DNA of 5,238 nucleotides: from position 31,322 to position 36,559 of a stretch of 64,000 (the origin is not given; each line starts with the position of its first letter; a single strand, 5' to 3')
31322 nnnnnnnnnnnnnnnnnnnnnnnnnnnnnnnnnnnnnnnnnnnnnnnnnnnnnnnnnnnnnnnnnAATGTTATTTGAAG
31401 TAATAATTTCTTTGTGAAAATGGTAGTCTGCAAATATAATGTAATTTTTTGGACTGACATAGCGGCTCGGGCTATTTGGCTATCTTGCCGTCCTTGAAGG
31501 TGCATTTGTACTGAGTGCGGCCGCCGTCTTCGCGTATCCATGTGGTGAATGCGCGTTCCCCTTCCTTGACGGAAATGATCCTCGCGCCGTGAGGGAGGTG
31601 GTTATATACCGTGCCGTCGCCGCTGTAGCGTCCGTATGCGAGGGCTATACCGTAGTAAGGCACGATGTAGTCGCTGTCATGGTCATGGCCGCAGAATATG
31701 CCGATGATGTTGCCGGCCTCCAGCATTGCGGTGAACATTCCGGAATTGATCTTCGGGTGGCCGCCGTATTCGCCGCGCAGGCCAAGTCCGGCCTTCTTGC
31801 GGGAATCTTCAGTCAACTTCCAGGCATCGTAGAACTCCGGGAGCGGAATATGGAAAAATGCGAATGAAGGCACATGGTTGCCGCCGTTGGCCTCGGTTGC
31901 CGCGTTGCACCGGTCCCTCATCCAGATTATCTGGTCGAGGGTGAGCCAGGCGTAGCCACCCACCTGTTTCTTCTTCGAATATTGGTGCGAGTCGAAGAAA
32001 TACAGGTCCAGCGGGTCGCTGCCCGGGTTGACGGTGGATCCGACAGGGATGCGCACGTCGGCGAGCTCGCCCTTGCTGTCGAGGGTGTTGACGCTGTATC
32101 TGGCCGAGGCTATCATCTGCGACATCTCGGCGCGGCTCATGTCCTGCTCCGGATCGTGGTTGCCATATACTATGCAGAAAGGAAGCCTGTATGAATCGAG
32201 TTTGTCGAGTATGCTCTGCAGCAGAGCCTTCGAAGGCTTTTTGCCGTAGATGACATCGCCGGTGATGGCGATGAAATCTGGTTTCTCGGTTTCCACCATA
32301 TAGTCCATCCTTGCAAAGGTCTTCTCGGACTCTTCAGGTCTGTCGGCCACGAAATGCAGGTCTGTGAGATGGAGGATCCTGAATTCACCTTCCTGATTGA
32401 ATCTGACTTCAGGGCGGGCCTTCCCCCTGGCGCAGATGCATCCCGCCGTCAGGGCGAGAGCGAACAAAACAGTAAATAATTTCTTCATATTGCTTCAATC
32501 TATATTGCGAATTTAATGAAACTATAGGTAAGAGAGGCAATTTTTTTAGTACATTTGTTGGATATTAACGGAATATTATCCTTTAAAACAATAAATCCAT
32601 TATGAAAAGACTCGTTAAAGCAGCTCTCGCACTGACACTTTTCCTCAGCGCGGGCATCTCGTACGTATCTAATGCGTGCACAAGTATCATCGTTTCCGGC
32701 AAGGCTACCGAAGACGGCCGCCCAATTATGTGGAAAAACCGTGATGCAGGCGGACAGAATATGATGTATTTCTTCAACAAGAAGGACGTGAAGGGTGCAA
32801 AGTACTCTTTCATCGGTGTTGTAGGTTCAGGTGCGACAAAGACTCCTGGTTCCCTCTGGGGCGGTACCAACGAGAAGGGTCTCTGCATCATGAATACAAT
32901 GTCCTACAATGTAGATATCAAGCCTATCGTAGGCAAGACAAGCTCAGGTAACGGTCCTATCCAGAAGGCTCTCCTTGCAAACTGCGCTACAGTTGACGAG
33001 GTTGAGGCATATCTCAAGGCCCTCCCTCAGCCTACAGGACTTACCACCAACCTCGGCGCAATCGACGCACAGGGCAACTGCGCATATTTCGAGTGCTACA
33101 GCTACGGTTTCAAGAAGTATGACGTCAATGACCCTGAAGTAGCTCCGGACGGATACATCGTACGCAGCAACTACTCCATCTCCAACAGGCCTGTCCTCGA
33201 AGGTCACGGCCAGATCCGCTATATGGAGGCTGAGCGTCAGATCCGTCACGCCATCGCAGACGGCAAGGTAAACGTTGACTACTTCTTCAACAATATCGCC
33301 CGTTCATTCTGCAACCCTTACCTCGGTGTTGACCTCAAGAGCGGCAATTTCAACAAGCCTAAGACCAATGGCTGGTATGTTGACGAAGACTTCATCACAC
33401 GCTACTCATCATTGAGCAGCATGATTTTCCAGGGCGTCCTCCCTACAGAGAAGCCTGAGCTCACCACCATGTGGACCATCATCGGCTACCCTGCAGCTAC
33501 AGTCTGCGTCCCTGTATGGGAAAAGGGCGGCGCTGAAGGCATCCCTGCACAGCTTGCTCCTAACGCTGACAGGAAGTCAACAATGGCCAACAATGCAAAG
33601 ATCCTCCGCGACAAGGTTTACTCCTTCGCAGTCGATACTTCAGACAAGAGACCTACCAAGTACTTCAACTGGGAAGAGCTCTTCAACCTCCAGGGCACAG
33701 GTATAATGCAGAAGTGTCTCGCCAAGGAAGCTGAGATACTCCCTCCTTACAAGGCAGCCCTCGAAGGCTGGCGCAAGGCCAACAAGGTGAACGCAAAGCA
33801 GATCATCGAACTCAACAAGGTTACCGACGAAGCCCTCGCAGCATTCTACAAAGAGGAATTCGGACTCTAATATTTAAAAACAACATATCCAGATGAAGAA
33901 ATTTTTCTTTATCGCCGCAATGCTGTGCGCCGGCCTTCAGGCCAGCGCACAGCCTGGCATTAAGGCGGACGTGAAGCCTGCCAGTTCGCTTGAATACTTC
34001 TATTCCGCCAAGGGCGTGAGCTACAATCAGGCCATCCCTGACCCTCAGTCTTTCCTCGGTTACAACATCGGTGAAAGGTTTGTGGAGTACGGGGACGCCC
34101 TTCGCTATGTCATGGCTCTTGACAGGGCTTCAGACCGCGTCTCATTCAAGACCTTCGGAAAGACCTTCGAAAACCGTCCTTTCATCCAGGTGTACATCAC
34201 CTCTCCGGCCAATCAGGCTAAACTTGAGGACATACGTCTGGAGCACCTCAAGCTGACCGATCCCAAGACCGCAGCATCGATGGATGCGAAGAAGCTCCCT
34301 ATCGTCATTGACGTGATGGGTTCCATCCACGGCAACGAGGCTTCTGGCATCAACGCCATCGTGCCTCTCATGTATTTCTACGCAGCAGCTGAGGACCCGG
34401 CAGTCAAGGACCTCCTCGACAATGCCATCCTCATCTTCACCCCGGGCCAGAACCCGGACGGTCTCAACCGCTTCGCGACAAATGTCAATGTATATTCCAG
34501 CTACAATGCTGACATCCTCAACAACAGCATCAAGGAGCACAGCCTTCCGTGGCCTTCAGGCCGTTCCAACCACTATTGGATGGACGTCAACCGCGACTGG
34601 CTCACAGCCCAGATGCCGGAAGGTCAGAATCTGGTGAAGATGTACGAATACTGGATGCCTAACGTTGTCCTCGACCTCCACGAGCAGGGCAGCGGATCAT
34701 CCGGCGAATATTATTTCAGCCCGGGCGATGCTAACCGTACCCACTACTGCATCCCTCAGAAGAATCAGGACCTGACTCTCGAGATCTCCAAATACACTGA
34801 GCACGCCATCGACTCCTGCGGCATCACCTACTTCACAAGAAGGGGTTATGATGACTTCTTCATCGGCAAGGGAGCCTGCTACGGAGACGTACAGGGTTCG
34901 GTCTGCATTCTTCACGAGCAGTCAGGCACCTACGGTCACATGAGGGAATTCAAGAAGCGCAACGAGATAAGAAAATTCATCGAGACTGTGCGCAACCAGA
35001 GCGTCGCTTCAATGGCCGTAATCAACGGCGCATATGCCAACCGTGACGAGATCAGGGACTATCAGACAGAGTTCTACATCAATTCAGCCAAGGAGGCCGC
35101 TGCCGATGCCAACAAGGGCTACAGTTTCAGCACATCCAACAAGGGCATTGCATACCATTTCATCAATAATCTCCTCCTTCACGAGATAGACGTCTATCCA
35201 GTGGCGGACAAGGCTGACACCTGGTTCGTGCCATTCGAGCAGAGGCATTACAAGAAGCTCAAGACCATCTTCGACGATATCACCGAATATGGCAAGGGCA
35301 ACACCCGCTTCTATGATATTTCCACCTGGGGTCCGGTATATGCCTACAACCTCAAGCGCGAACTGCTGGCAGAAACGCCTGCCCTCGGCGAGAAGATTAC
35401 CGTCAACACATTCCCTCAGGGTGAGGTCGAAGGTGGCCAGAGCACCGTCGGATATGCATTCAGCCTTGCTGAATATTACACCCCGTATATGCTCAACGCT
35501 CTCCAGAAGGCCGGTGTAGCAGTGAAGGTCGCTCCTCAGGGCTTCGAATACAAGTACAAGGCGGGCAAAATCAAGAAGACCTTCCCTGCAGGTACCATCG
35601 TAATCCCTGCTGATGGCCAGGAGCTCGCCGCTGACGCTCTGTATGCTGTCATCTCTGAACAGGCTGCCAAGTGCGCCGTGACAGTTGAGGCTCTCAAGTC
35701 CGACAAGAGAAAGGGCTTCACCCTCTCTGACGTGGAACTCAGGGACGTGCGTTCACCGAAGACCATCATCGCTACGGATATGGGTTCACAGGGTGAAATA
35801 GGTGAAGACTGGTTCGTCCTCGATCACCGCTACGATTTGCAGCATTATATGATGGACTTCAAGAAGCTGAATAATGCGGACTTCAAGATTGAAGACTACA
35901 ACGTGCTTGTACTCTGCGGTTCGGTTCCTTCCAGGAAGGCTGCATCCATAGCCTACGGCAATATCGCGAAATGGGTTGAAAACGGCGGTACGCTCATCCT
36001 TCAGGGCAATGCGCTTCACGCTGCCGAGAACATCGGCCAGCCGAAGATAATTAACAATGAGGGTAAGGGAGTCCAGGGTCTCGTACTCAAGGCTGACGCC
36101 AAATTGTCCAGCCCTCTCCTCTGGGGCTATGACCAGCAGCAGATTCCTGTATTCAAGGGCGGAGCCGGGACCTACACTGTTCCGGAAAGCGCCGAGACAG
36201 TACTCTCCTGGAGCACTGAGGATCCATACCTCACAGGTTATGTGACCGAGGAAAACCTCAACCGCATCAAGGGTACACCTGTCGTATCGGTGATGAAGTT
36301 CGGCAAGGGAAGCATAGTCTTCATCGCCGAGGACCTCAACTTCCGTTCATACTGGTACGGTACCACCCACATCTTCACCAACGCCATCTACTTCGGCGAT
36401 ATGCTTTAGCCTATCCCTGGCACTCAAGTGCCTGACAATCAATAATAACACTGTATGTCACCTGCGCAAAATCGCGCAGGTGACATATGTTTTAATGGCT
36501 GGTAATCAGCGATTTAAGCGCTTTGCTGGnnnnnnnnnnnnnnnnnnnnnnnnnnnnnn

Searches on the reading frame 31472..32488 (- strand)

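Call 47: search_protein_families(library=pfam, proteins=[window:31472-32488:-])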
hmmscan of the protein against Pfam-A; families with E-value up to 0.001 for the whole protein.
window:31472-32488:- (338 aa): 2 families
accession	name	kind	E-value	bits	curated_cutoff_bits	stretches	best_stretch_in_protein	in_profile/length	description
PF00149.33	Metallophos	-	1.7e-15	58.4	21.5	1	36-271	1-190/191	Calcineurin-like phosphoesterase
PF12850.12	Metallophos_2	-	0.00032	21.2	27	0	37-119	2-60/154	Calcineurin-like phosphoesterase superfamily domain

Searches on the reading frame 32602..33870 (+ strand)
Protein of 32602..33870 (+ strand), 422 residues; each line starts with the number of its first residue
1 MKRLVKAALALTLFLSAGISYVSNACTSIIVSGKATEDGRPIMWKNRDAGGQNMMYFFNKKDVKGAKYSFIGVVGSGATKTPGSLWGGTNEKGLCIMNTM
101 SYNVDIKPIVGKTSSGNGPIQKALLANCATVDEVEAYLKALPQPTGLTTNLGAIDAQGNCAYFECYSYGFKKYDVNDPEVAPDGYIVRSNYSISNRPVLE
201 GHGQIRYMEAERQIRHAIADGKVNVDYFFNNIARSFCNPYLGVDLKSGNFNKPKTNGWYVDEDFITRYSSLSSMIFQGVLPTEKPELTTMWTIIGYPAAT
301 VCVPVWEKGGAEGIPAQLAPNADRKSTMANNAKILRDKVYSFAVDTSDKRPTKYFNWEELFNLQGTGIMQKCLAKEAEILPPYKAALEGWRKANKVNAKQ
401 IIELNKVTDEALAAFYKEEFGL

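Call 78: search_protein_families(library=pfam, proteins=[window:32602-33870:+])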
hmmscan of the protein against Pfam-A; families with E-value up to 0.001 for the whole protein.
window:32602-33870:+ (422 aa): 2 families
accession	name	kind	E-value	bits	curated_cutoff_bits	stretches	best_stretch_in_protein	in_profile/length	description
PF03417.21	AAT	-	8.6e-06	26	23.2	1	37-167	4-121/225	Acyl-coenzyme A:6-aminopenicillanic acid acyl-transferase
PF02275.23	CBAH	-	6.2e-05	23.2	20.4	1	60-140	43-124/316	Linear amide C-N hydrolases, choloylglycine hydrolase family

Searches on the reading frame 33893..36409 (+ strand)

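Call 78: search_protein_families(library=pfam, proteins=[window:33893-36409:+])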
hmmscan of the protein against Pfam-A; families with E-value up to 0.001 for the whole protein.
window:33893-36409:+ (838 aa): 1 family
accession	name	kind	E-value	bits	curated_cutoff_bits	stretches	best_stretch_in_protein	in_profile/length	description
PF00246.29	Peptidase_M14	-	2.3e-14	54.1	21.6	1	77-238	10-135/286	Zinc carboxypeptidase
